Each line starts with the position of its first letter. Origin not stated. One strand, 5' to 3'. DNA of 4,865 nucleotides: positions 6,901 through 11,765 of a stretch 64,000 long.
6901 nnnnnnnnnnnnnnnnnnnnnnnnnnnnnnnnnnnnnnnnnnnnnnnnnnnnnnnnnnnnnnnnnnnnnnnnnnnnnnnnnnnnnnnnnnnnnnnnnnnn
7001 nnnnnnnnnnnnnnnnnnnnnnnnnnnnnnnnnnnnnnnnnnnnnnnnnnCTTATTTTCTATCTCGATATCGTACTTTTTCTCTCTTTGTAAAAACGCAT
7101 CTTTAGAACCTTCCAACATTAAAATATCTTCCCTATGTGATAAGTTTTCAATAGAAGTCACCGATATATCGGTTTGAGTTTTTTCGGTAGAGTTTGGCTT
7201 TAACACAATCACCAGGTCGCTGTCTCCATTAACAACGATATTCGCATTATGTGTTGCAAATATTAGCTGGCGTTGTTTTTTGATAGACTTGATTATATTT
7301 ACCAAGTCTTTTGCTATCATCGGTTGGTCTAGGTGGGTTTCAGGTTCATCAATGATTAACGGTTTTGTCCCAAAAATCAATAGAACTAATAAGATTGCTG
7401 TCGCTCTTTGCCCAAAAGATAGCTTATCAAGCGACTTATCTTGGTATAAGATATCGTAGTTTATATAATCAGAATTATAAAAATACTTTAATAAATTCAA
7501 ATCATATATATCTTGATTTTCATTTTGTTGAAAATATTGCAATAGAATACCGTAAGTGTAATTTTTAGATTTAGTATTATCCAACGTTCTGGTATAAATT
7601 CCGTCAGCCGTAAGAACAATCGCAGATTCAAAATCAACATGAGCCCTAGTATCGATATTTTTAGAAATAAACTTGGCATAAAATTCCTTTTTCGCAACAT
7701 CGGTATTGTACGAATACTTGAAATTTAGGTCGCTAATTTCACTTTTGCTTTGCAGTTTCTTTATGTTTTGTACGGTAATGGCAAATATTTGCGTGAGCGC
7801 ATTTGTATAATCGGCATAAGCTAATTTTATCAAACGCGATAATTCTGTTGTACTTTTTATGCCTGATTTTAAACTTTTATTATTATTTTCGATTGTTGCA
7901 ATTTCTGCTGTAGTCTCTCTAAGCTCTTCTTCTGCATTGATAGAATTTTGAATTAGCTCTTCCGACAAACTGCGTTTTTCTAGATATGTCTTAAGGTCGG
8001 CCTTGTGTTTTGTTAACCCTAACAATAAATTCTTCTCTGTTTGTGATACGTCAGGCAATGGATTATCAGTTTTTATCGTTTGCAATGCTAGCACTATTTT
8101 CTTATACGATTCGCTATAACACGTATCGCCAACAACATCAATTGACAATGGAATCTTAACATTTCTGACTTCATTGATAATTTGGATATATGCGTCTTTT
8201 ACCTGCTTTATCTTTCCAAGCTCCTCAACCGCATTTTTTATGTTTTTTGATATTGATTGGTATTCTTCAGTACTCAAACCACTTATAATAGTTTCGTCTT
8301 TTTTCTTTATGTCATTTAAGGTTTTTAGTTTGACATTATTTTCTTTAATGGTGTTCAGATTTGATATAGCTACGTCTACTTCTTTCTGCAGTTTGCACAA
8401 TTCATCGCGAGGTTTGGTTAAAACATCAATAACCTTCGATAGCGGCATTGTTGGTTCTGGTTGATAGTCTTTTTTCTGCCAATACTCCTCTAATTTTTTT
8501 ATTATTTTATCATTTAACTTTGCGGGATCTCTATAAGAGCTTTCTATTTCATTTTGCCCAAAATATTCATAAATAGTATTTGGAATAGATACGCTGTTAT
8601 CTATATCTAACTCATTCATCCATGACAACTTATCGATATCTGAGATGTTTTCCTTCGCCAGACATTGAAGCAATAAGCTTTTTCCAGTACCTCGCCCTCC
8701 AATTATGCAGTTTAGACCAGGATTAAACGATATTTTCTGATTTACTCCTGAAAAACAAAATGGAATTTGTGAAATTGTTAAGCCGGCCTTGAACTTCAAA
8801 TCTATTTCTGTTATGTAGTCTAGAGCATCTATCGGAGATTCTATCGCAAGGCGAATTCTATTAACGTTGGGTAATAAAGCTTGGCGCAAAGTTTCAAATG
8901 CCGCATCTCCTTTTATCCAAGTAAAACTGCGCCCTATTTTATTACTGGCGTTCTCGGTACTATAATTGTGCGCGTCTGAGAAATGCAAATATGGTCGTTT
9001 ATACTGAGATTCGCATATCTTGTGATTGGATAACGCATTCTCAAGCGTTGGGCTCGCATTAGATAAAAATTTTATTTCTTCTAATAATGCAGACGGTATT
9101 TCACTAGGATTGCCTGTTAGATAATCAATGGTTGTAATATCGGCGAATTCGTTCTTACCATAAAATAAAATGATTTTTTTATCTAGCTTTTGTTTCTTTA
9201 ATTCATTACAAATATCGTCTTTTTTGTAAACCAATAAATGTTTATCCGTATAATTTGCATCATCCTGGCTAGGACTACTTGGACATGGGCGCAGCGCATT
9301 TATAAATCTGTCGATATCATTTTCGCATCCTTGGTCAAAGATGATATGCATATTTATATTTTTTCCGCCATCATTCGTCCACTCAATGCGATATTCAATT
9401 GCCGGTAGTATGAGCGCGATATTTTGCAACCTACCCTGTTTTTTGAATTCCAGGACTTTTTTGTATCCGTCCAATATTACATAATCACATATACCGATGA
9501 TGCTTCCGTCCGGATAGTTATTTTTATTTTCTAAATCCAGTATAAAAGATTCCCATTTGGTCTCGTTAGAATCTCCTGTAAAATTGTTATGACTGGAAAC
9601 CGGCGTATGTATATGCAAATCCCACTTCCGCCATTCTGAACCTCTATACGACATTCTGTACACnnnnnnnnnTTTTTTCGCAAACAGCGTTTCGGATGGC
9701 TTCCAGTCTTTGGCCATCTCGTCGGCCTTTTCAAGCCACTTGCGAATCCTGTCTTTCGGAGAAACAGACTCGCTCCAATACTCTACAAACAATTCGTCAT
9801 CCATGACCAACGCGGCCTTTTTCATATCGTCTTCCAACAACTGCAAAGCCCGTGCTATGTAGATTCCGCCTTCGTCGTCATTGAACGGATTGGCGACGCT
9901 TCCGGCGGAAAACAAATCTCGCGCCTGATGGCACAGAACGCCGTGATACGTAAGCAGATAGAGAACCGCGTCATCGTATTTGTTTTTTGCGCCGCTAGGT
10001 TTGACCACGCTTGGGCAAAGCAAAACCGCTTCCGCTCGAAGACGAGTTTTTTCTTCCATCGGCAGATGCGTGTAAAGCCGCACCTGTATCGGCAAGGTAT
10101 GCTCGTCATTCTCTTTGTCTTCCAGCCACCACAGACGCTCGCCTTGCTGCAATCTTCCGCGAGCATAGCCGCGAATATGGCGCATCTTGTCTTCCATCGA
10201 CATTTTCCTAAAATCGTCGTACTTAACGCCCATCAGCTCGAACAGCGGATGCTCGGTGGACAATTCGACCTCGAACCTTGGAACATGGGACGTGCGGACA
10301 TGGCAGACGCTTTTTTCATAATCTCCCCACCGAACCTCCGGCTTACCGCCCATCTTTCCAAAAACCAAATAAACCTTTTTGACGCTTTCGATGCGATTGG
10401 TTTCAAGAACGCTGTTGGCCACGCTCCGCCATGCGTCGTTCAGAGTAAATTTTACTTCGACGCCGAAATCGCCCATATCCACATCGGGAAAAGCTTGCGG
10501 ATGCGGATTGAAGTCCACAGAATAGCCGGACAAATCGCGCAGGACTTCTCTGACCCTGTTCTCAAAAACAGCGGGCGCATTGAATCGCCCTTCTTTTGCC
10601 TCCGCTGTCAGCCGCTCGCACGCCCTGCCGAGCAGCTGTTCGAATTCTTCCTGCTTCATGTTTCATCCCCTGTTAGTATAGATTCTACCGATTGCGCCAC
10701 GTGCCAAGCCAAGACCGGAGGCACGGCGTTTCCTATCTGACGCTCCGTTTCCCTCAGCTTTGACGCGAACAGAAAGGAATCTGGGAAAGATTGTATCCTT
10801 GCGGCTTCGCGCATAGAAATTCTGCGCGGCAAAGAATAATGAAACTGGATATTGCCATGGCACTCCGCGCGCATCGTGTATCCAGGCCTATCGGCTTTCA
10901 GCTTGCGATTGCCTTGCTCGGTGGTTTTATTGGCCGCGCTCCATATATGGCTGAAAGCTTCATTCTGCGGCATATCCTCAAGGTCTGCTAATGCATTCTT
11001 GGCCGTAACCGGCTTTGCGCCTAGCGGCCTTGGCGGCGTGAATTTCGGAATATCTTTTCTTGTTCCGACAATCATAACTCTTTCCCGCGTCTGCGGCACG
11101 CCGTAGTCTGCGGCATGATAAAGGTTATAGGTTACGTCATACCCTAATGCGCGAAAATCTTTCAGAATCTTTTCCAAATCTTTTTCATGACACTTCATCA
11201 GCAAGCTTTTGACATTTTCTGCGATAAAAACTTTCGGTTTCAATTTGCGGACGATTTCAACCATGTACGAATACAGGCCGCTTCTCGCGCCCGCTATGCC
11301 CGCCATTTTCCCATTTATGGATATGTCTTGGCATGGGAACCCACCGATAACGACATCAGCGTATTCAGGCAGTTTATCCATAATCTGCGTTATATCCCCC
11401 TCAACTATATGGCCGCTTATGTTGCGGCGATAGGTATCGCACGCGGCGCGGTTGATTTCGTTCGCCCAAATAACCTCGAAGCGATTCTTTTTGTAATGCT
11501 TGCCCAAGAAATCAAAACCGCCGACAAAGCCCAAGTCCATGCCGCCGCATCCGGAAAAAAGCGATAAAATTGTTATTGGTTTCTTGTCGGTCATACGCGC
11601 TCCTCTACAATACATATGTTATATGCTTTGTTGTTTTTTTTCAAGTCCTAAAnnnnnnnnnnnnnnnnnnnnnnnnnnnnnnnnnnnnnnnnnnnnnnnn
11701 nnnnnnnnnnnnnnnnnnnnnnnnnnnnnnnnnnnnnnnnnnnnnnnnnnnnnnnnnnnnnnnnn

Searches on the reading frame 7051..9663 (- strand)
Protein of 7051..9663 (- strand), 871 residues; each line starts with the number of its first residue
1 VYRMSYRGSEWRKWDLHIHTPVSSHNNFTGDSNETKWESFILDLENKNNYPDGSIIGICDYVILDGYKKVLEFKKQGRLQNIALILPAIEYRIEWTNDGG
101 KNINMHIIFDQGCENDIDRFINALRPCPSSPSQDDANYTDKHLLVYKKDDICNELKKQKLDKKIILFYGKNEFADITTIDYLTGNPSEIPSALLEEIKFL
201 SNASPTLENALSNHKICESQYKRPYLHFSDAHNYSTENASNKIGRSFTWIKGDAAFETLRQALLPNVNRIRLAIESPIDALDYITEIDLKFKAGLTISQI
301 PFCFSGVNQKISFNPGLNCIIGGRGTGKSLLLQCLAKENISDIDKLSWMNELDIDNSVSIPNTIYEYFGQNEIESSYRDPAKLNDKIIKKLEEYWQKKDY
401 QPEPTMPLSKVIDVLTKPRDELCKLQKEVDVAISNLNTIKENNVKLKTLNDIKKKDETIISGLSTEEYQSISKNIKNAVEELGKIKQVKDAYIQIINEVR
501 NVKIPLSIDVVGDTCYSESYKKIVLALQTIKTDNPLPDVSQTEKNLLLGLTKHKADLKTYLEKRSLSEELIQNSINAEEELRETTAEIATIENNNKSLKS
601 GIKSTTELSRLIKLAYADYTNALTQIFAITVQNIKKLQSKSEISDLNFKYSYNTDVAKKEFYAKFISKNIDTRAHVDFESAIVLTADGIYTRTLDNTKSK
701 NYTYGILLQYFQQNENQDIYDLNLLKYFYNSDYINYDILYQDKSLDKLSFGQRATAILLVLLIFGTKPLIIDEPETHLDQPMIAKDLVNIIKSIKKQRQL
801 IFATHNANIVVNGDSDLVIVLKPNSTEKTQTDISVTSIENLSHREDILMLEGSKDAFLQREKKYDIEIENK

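Call 13: search_protein_families(library=pfam, proteins=[window:7051-9663:-], max_evalue=0.001)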
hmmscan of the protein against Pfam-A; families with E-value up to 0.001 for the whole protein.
window:7051-9663:- (871 aa): 4 families
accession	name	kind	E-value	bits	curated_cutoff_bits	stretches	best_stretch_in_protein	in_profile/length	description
PF13304.12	AAA_21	-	2.4e-09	38.1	27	1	745-810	235-303/304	AAA domain, putative AbiEii toxin, Type IV TA system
PF02463.25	SMC_N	-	1.2e-06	28.6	40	1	569-820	135-212/220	RecF/RecN/SMC N terminal domain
PF13476.12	AAA_23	-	0.00011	23.4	27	1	307-335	11-39/201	AAA domain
PF00005.33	ABC_tran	-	0.00026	22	25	0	319-371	15-67/137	ABC transporter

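Call 26: search_protein_families(library=padloc, proteins=[window:7051-9663:-], max_evalue=0.01)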
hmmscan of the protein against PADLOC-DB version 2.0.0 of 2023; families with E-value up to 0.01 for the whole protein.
window:7051-9663:- (871 aa): 15 families
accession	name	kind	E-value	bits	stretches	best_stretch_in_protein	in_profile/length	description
PDLC02208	Ppl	-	6.2e-25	85.5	2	722-827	748-856/894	-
PDLC02980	AriA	-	1.5e-10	39.6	1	744-809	234-302/304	-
PDLC04135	mad3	-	5.9e-10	37.2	1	477-830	62-347/374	mads_3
PDLC04164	AriA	-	3.7e-09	34.5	1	744-821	168-247/253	-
PDLC00277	PtuA1|PtuA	-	1.4e-05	22.5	1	308-360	16-68/423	AAA ATPase domain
PDLC00305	PtuA1|PtuA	-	2e-05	22.1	1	769-830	248-308/392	AAA ATPase domain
PDLC02335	AbiLi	-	3.4e-05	21.1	1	638-813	109-243/326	AbiLi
PDLC04174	HEC-01A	-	8.5e-05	19.9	1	765-825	168-227/264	-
PDLC04140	mad8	-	0.00015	19.4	0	630-807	116-234/314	mads_8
PDLC04680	PDC-M49A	-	0.00017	18.3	1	568-825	372-618/674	-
PDLC03863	LmuB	-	0.00055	16.7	1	296-335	4-44/610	-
PDLC04146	HEC-02B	-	0.0006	16.9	0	308-334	15-41/344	-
PDLC00276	PtuA1|PtuA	-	0.0018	15.7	1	769-830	99-159/239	AAA ATPase domain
PDLC00278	PtuA1|PtuA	-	0.0029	15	0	308-336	16-44/436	AAA ATPase domain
PDLC00307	PtuA1|PtuA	-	0.0034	14.4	0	769-807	265-308/424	AAA ATPase domain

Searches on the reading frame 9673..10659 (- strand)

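Call 13: search_protein_families(library=pfam, proteins=[window:9673-10659:-], max_evalue=0.001)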
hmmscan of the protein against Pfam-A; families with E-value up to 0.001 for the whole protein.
window:9673-10659:- (329 aa): 0 families

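Call 26: search_protein_families(library=padloc, proteins=[window:9673-10659:-], max_evalue=0.01)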
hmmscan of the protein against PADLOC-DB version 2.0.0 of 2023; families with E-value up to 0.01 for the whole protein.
window:9673-10659:- (329 aa): 1 family
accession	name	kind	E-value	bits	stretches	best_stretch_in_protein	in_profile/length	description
PDLC03508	REase_II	-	9.4e-141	466.6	1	1-327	1-331/340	Type II restriction enzyme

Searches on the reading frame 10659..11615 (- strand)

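Call 13: search_protein_families(library=pfam, proteins=[window:10659-11615:-], max_evalue=0.001)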
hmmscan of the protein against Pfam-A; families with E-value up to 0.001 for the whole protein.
window:10659-11615:- (319 aa): 1 family
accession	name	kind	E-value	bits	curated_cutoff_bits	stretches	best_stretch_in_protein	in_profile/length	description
PF00145.23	DNA_methylase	-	9.3e-74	249.2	22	2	15-237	2-214/324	C-5 cytosine-specific DNA methylase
